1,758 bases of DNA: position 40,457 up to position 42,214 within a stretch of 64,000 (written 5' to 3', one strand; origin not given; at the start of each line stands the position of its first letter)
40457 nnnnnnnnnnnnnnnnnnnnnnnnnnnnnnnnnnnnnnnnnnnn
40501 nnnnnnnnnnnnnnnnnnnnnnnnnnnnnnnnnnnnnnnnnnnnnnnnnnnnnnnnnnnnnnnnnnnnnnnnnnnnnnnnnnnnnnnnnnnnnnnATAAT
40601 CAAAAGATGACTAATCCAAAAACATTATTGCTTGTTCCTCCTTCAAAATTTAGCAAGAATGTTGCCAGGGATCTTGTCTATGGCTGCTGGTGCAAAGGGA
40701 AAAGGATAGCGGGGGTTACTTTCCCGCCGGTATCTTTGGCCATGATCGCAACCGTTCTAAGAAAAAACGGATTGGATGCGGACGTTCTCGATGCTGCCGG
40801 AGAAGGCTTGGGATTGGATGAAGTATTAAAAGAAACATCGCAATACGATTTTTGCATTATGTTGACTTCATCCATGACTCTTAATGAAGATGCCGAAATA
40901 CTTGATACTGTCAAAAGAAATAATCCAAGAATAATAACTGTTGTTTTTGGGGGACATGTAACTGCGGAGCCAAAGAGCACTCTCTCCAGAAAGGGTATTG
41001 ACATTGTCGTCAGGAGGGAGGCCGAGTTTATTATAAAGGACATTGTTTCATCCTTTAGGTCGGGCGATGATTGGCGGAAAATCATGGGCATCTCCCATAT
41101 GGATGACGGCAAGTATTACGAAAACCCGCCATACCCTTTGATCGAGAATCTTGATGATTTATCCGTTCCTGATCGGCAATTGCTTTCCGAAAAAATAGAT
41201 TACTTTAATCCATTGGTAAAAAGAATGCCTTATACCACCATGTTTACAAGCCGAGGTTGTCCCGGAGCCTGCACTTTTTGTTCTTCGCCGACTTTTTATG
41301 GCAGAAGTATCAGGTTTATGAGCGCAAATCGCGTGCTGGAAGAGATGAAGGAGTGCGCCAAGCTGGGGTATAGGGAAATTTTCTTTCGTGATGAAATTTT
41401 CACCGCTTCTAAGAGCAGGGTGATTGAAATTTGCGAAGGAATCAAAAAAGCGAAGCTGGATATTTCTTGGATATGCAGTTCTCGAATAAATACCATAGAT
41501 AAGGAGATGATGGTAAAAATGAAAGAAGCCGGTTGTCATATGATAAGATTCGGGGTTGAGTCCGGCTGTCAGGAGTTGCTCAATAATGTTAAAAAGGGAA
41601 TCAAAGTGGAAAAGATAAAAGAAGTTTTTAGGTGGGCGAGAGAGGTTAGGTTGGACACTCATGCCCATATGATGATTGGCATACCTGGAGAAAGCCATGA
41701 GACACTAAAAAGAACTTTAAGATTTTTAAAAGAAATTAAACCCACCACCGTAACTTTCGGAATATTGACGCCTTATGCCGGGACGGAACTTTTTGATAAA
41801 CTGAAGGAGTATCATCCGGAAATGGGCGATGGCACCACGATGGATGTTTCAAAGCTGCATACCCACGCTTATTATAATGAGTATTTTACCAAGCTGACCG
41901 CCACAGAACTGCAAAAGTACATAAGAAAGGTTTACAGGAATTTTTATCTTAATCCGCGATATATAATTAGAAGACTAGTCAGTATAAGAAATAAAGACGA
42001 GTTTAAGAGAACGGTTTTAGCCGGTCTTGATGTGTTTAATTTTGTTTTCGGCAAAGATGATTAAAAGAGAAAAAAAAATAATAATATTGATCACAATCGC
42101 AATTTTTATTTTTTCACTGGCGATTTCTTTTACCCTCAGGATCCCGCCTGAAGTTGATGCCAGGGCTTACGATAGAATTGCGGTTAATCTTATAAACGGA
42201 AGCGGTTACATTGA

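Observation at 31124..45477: Twice-repeated translationally coupled cassette: B12 radical SAM -> GT-C -> SAM methyltransferase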

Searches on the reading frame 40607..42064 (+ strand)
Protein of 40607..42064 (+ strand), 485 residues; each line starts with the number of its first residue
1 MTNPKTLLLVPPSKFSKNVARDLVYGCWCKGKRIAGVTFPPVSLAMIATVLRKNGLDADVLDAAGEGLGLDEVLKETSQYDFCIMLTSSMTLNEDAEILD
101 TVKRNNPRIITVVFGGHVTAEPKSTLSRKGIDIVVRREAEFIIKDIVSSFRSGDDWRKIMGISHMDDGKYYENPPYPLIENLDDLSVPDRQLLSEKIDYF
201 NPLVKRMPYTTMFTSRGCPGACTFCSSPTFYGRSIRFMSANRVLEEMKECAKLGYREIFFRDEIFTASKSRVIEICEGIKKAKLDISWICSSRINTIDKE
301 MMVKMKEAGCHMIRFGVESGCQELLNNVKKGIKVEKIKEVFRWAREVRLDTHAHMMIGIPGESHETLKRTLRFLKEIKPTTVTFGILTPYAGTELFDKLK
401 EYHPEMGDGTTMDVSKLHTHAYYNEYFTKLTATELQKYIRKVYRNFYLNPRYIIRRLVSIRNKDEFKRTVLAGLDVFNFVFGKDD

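Call 4: search_protein_families(library=pfam, proteins=[window:40607-42064:+], max_evalue=0.01)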
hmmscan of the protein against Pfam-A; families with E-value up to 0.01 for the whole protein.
window:40607-42064:+ (485 aa): 2 families
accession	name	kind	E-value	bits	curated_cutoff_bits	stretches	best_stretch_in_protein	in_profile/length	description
PF04055.27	Radical_SAM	-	3.1e-25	89.7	29.5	1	214-374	3-166/166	Radical SAM superfamily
PF02310.24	B12-binding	-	2e-13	50.7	32.1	1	36-141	9-115/121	B12 binding domain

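Call 10: search_protein_families(library=ncbifam, proteins=[window:40607-42064:+], max_evalue=0.001)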
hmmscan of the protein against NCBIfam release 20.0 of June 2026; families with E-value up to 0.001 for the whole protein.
window:40607-42064:+ (485 aa): 44 families (the best 25 are shown)
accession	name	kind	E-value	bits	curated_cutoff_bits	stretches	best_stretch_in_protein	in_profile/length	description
TIGR03471.1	HpnJ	equivalog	2.1e-86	290.7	577.6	1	38-480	31-467/472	hopanoid biosynthesis associated radical SAM protein HpnJ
NF033070.1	rSAM_AprD4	equivalog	2.5e-49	168.4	500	1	5-396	7-387/456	AprD4 family radical SAM diol-dehydratase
TIGR02026.1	BchE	equivalog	6.4e-47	160.5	481.35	1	30-472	12-449/497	magnesium-protoporphyrin IX monomethyl ester anaerobic oxidative cyclase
TIGR04479.1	bcpD_PhpK_rSAM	subfamily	1e-42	146.2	600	1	39-381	70-413/504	PhpK family radical SAM P-methyltransferase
NF050148.1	rSAM_ApyD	equivalog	3.7e-42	144.6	750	1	99-400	94-394/645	RiPP biosynthesis radical SAM protein ApyD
NF038361.1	rSAM_Sden_1168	equivalog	1.6e-37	129.3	575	1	130-443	198-520/560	Sden_1168 family B12-binding radical SAM P-methyltransferase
TIGR04072.2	rSAM_ladder_B12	equivalog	1.4e-35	122.8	360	1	89-444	80-409/443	lipid biosynthesis B12-binding/radical SAM protein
TIGR04014.1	B12_SAM_MJ_0865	equivalog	2.7e-35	122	360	1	81-406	41-365/434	methyl-coenzyme M reductase glutamine C-methyltransferase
TIGR04367.1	HpnR_B12_rSAM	equivalog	1.5e-34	119.4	650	1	40-398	21-372/490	hopanoid C-3 methylase HpnR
TIGR04013.1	B12_SAM_MJ_1487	hypoth_equivalog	7.2e-29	100.8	251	2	73-258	38-200/382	TIGR04013 family B12-binding domain/radical SAM domain-containing protein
TIGR03975.1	rSAM_ocin_1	subfamily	1e-27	96.9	281.85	1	98-377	147-430/606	RiPP maturation radical SAM C-methyltransferase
TIGR04385.1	B12_rSAM_cofa1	equivalog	7.4e-26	91.3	450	1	106-377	97-364/438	B12 lower ligand biosynthesis radical SAM protein BzaD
NF040542.1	rSAM_RCCLKC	equivalog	1.1e-25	90.7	450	1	39-370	11-343/423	arsinothricin biosynthesis radical SAM protein ArsL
NF040546.1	rSAM_CUAEP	equivalog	4.8e-24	84.9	500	1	40-376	12-340/468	CUAEP/CCAEP-tail radical SAM (seleno)protein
TIGR04295.1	B12_rSAM_oligo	hypoth_equivalog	2.7e-22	79.1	400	1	41-338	25-324/422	TIGR04295 family B12-binding domain-containing radical SAM protein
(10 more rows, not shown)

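Call 12: find_homologous_proteins(query=window:40607-42064:+, max_evalue=1e-20)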
Query window:40607-42064:+ (485 aa): 1806 proteins with E <= 1e-20 among 8000 candidates; the best 120 are listed.
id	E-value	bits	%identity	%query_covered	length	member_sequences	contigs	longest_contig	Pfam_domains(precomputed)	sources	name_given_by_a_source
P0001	0.0e+0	1117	100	100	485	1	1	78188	PF04055.28,PF02310.25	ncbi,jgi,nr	ncbi:radical SAM protein [Candidatus Parcubacteria bacterium]|nr:MAG: radical SAM protein [Candidatu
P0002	5.2e-259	878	75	99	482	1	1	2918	PF04055.28,PF02310.25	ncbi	-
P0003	5.5e-244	828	71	99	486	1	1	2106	PF04055.28,PF02310.25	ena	-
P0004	5.6e-242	822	71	99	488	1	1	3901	PF04055.28,PF02310.25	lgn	-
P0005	6.9e-227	772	68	99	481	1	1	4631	PF04055.28,PF02310.25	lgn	-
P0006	4.3e-226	769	67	99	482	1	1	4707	PF04055.28,PF02310.25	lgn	-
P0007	3.2e-225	766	67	99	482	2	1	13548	PF04055.28,PF02310.25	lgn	-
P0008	3.6e-225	766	67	99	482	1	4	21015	PF04055.28,PF02310.25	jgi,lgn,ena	-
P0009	1.1e-223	761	66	99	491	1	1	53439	PF04055.28,PF02310.25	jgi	-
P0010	4.1e-222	756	66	99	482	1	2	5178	PF04055.28,PF02310.25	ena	-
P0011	2.5e-221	753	66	99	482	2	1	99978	PF04055.28,PF02310.25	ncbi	ncbi:MAG: radical SAM protein [bacterium]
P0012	5.6e-221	752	65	99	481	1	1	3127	PF04055.28,PF02310.25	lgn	-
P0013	4.1e-217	740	64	99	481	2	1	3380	PF04055.28,PF02310.25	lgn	-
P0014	1.3e-216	738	64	99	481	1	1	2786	PF04055.28,PF02310.25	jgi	jgi:anaerobic magnesium-protoporphyrin IX monomethyl ester cyclase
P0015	4.5e-216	736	64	99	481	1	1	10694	PF04055.28,PF02310.25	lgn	-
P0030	1.9e-197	675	60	100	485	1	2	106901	PF04055.28,PF02310.25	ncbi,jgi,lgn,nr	ncbi:MAG: radical SAM protein [Planctomycetota bacterium]|nr:MAG: radical SAM protein [Planctomyceto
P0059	2.9e-183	628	54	98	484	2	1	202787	PF04055.28,PF02310.25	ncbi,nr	ncbi:MAG TPA: radical SAM protein [Candidatus Brocadiia bacterium]|nr:radical SAM protein [Candidatu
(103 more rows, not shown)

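Call 14: find_encoding_contigs(protein=P0030, flank=8000, max_places=2)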
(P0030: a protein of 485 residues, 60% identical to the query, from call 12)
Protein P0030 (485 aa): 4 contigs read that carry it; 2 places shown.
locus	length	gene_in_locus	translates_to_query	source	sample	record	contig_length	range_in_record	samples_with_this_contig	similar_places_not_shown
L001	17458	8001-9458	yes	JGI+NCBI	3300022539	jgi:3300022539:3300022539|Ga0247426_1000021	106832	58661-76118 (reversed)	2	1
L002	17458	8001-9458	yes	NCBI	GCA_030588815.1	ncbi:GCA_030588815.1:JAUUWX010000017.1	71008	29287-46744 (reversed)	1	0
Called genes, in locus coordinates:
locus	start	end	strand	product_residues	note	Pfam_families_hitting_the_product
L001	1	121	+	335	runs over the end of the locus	PF01408:GFO_IDH_MocA, PF02894:GFO_IDH_MocA_C, PF22725:GFO_IDH_MocA_C3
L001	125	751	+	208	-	PF25087:GMPPB_C (faint), PF25084:LbH_EIF2B (weak), PF00132:Hexapep (weak)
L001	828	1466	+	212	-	PF00535:Glycos_transf_2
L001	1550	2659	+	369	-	PF01041:DegT_DnrJ_EryC1, PF01053:Cys_Met_Meta_PP (weak)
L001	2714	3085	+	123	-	PF05635:23S_rRNA_IVP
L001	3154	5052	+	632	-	PF13522:GATase_6, PF13537:GATase_7, PF12481:DUF3700 (weak), PF00733:Asn_synthase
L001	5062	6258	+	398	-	-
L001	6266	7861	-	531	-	PF00245:Alk_phosphatase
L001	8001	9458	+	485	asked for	PF02310:B12-binding, PF04055:Radical_SAM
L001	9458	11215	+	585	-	-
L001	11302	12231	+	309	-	PF00535:Glycos_transf_2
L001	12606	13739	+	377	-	PF00953:Glycos_transf_4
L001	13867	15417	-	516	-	PF01039:Carboxyl_trans, PF03255:ACCA (weak)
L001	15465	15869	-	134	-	PF00903:Glyoxalase, PF13468:Glyoxalase_3 (weak), PF13669:Glyoxalase_4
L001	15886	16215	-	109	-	-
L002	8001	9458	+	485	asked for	PF02310:B12-binding, PF04055:Radical_SAM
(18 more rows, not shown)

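Call 15: find_encoding_contigs(protein=P0059, flank=8000, max_places=2)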
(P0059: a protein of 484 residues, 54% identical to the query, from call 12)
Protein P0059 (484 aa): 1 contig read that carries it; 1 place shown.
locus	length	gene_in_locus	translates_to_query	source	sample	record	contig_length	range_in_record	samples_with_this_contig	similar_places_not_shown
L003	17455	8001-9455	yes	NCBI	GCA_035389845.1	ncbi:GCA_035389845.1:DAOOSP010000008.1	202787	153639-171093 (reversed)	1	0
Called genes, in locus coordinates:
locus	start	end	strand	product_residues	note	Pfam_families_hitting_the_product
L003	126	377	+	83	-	-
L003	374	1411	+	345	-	PF26376:Mef1 (faint)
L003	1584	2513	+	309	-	PF01408:GFO_IDH_MocA (weak)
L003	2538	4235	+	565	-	-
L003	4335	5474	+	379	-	-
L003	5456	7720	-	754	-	PF09586:YfhO (weak)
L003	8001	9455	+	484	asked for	PF02310:B12-binding, PF04055:Radical_SAM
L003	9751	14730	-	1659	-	PF00989:PAS, PF08448:PAS_4, PF13426:PAS_9, PF00989:PAS, PF08448:PAS_4, PF13426:PAS_9, PF00989:PAS, PF08448:PAS_4, +20 more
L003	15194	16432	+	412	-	PF07676:PD40 (faint), PF26550:Tricorn_2nd (weak), PF26549:Tricorn_N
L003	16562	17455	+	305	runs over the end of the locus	PF01575:MaoC_dehydratas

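Call 16: find_related_loci(query=window:40607-42064:+, collection=genome_contigs, flank=8000)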
Query window:40607-42064:+ (485 aa) in genome_contigs; peptide patterns used: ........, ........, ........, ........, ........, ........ (x = any residue, [..] = any of these).
89 stretches matched a pattern; 83 encode a relative of the query (tblastn E <= 1e-3); the best 80 are kept; 80 distinct loci.
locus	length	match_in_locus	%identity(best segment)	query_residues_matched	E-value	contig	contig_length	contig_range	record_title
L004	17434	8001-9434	66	8-485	0e+0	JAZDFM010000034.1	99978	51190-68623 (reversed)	MAG: bacterium isolate MEGAHIT-group-0.207 k141_450113, whole genome shotgun sequence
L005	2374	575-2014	62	5-484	0e+0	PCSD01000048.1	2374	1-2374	MAG: Candidatus Falkowbacteria bacterium CG23_combo_of_CG06-09_8_20_14_all_49_15 CG23_scaffold_52225_c, whole genome sho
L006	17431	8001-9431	61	5-480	0e+0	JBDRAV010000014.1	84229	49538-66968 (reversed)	MAG: Candidatus Omnitrophota bacterium isolate MEGAHIT-group-1.1018 k141_10261322, whole genome shotgun sequence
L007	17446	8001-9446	58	5-484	0e+0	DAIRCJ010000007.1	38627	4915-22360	MAG TPA_asm: Candidatus Geothermocultoraceae bacterium isolate CTOTU1355 NODE_98_length_38627_cov_4.704656, whole genome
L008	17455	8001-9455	60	1-484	0e+0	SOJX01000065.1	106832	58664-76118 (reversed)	MAG: Planctomycetota bacterium isolate E44_bin39 NODE_21_length_106832_cov_7.942113, whole genome shotgun sequence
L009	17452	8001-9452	56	5-484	0e+0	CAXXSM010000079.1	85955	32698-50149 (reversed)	MAG: bacterium isolate 04c6e7c0-51ca-4241-8bf9-7f12ca1f9b1d genome assembly, contig: contig_79, whole genome shotgun seq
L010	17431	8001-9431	54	5-480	0e+0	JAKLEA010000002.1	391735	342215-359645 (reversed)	MAG: Planctomycetota bacterium isolate RA.bin122 RA.bin122_2, whole genome shotgun sequence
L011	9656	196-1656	54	2-485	0e+0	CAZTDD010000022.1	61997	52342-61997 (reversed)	MAG TPA_asm: uncultured bacterium isolate SRP141376_co1_272 genome assembly, contig: NODE_1251_length_61997_cov_8.641649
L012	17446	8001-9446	55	5-483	0e+0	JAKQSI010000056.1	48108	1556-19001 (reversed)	MAG: Candidatus Omnitrophota bacterium isolate USMO_metabat.112 k141_859360, whole genome shotgun sequence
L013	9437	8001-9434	55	5-483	0e+0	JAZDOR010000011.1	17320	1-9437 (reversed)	MAG: bacterium isolate MEGAHIT-group-0.789 k141_7469029, whole genome shotgun sequence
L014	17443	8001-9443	56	5-481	0e+0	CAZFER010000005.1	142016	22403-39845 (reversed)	MAG TPA_asm: uncultured bacterium isolate SRP141376_co4_53 genome assembly, contig: NODE_120_length_142016_cov_8.753538,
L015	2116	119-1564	54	5-483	0e+0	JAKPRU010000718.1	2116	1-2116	MAG: Candidatus Omnitrophota bacterium isolate JPNA_maxbin.304_sub k141_378536, whole genome shotgun sequence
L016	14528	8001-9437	56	5-479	0e+0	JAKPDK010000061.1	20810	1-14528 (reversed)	MAG: Candidatus Hydrogenedentota bacterium isolate JPMR_maxbin.062_sub k141_146220, whole genome shotgun sequence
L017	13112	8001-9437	56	5-479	0e+0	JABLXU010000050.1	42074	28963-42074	MAG: Candidatus Omnitrophota bacterium isolate Ch114 contig50, whole genome shotgun sequence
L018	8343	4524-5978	54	5-485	0e+0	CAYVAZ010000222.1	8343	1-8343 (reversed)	MAG TPA_asm: uncultured bacterium isolate SRP141376_co3_289 genome assembly, contig: NODE_23080_length_8343_cov_7.734677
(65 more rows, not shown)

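Call 24: search_protein_families(library=pfam, alignment_id=A1, max_evalue=0.01)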
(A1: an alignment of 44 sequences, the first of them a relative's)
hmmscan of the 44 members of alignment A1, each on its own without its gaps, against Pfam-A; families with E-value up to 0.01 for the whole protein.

A. member 1, L004:10301-11971:+ (557 aa): 1 family
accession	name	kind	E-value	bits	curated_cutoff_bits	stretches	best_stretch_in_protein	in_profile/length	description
PF13231.12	PMT_2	-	0.0095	16.6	26.1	1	85-229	11-153/160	Dolichyl-phosphate-mannose-protein mannosyltransferase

B. families by the number of members that match (of 44 scanned): 43 families (the first 25 are shown)
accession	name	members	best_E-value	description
PF13231.12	PMT_2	18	1.2e-21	Dolichyl-phosphate-mannose-protein mannosyltransferase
PF02366.24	PMT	10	1.3e-13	Dolichyl-phosphate-mannose-protein mannosyltransferase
PF02516.20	STT3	3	1.3e-50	Oligosaccharyl transferase STT3, N-terminal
PF09586.16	YfhO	3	5.7e-22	Bacterial membrane protein YfhO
PF21436.2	STT3-PglB_core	3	2.1e-05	STT3/PglB/AglB core domain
PF00515.34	TPR_1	2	1e-30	Tetratricopeptide repeat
PF07719.23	TPR_2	2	2.4e-27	Tetratricopeptide repeat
PF01569.27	PAP2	2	4.4e-25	PAP2 superfamily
PF13414.12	TPR_11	2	3.4e-24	TPR repeat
PF13431.12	TPR_17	2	1.4e-23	Tetratricopeptide repeat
PF13181.12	TPR_8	2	4.2e-22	Tetratricopeptide repeat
PF13432.12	TPR_16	2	5.9e-19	Tetratricopeptide repeat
PF13424.12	TPR_12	2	6.3e-19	Tetratricopeptide repeat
PF14559.12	TPR_19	2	9.3e-14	Tetratricopeptide repeat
PF13428.12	TPR_14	2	3.4e-13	Tetratricopeptide repeat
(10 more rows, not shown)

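Call 33: search_solved_structures(query=window:40607-42064:+, max_evalue=0.001)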
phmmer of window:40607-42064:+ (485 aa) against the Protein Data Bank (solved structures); distinct sequences matched with E-value up to 0.001: 11.
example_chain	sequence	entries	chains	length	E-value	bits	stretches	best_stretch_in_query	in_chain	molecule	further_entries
6fd2_B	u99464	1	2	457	4.3e-38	134.4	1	6-396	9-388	Putative apramycin biosynthetic oxidoreductase 4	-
9ccb_A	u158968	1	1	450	6.3e-22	81.1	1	106-405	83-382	Radical SAM core domain-containing protein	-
4jc0_A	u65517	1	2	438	7.1e-09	38.1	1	204-408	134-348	Ribosomal protein S12 methylthiotransferase RimO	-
2qgq_A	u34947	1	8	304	1.2e-08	37.3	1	207-408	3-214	Protein TM_1862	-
5ul2_A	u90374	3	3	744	1.6e-08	36.9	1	46-377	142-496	OxsB protein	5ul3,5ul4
7kdx_A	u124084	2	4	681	2.2e-06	29.8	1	96-365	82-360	Methyltransferase TokK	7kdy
6wte_A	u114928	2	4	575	0.00011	24.3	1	177-385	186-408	B12-binding domain-containing protein | Tryptophan-C2-methyltransferase containing B12-binding domain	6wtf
6ia6_A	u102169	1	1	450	0.00028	22.9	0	293-366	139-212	ELP3 family, ELP3 family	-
5l7l_A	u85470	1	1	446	0.00028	22.9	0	293-366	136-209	ELP3 family, ELP3 family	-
5l7j_A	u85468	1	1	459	0.0003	22.8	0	293-366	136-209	ELP3 family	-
9n1b_A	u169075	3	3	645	0.00042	22.3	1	136-372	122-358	Radical SAM protein | Radical SAM enzyme CysS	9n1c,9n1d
